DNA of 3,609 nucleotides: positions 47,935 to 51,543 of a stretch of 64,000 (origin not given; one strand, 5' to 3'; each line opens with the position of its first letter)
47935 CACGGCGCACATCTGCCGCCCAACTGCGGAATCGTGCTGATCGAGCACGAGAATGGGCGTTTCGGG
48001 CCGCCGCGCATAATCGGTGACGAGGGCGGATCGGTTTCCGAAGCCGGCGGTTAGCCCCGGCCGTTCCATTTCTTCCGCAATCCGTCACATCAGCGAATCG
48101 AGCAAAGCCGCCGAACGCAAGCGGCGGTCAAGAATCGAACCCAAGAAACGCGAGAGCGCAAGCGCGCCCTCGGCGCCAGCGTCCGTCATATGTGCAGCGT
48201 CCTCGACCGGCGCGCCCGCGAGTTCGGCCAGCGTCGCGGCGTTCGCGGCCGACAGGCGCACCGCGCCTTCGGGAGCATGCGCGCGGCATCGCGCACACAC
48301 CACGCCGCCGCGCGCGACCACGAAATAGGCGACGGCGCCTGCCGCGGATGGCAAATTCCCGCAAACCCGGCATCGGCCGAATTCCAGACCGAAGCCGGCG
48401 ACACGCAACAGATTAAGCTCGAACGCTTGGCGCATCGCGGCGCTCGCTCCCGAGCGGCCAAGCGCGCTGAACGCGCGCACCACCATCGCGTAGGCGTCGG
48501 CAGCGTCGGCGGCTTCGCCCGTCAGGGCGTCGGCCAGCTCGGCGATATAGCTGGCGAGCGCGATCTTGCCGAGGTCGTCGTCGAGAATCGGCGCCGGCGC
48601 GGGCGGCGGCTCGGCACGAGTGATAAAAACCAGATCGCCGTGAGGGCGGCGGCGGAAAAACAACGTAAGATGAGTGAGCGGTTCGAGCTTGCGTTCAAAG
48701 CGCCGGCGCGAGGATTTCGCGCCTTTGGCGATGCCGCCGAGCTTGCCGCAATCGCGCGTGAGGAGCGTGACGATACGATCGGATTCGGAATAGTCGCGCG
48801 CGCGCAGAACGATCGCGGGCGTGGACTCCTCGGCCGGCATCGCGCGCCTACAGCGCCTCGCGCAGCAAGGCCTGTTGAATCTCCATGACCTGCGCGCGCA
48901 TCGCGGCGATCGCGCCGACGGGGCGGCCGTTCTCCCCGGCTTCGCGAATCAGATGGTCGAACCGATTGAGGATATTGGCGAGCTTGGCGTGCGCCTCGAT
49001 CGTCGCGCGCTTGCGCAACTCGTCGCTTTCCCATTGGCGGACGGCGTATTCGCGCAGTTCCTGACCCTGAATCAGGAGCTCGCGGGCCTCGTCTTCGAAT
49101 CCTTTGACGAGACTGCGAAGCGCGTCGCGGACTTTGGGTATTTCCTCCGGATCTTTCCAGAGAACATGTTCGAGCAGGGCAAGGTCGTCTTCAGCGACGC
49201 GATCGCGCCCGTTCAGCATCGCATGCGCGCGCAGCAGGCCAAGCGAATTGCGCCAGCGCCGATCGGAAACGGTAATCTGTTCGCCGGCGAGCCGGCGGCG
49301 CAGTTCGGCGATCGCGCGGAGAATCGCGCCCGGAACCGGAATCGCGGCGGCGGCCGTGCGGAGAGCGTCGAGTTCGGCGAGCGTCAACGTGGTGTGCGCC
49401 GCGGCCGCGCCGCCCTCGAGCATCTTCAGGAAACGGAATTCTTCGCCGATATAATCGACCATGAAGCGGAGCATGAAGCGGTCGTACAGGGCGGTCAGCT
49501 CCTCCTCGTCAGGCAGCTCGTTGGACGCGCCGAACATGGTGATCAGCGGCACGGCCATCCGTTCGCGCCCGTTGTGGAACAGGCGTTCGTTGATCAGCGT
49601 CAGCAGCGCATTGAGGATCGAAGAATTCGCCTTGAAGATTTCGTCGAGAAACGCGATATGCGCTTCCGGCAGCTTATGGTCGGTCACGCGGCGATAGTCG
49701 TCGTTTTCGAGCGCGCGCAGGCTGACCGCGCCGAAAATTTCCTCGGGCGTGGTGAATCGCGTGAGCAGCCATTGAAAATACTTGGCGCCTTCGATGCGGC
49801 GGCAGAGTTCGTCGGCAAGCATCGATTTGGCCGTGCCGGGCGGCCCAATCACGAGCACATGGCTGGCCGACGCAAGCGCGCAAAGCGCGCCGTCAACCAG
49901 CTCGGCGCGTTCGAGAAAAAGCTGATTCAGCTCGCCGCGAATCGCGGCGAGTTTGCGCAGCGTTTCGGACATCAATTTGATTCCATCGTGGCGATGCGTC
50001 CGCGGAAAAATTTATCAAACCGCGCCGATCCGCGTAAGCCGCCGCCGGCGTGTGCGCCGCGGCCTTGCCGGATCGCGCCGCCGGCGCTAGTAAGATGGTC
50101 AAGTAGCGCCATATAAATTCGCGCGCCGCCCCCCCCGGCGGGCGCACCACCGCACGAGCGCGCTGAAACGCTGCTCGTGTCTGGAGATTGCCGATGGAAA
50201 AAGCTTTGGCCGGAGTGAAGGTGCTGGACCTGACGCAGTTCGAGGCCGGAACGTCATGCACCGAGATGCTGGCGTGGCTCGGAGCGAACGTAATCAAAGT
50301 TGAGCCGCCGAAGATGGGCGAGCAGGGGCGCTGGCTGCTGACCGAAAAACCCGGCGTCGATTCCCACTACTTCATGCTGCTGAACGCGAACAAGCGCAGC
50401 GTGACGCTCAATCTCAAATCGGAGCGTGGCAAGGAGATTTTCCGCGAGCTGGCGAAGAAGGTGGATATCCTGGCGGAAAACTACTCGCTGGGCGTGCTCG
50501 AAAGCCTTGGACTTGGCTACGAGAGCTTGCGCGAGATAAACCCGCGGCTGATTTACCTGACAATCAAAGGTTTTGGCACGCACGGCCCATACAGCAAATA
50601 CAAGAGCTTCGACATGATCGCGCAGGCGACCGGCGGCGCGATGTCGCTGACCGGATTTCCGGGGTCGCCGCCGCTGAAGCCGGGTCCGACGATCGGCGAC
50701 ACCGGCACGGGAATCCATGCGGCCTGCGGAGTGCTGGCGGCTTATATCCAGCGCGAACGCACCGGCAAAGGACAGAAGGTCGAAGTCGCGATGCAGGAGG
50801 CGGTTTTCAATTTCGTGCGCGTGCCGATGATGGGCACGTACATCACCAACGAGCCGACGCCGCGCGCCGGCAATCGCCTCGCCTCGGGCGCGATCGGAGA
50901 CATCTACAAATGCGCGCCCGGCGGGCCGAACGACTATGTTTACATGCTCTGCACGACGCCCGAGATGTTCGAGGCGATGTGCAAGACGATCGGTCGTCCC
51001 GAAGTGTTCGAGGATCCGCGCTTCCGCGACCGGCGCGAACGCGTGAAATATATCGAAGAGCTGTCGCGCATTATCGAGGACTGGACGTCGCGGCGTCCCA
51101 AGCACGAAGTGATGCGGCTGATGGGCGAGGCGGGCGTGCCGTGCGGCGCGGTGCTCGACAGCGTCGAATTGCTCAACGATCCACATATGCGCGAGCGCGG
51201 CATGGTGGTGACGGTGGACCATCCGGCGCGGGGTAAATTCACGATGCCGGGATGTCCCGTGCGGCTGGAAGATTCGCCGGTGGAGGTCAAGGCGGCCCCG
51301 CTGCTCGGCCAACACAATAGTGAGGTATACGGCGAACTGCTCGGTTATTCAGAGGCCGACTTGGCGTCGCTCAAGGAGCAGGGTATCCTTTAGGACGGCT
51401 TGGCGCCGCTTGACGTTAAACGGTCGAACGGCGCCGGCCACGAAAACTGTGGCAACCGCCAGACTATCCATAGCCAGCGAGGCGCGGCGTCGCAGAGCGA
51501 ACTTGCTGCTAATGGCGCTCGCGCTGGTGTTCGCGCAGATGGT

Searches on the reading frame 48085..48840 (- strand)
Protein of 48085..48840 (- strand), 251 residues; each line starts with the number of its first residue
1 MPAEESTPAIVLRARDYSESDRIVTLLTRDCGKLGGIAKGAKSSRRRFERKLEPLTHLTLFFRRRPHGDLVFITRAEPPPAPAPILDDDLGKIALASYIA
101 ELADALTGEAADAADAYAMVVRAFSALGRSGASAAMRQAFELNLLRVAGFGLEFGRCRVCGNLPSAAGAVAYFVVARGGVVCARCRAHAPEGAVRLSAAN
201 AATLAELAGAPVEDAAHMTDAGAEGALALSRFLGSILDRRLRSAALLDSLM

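Call 62: search_protein_families(library=pfam, proteins=[window:48085-48840:-], max_evalue=0.00001)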
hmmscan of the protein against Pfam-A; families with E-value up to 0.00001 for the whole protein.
window:48085-48840:- (251 aa): 2 families
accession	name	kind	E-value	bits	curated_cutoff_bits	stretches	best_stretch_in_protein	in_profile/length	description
PF11967.14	RecO_N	-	5.3e-23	81.3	27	1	4-78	3-76/80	Recombination protein O N terminal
PF02565.21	RecO_C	-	1.6e-20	73.9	22.1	1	89-242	3-150/157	Recombination protein O C terminal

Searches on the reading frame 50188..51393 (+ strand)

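Call 62: search_protein_families(library=pfam, proteins=[window:50188-51393:+], max_evalue=0.00001)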
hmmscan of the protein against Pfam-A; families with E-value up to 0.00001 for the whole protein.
window:50188-51393:+ (401 aa): 1 family
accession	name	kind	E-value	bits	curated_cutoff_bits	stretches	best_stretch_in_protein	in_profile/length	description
PF02515.22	CoA_transf_3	-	5.7e-119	397.9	23.3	1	7-377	1-366/366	CoA-transferase family III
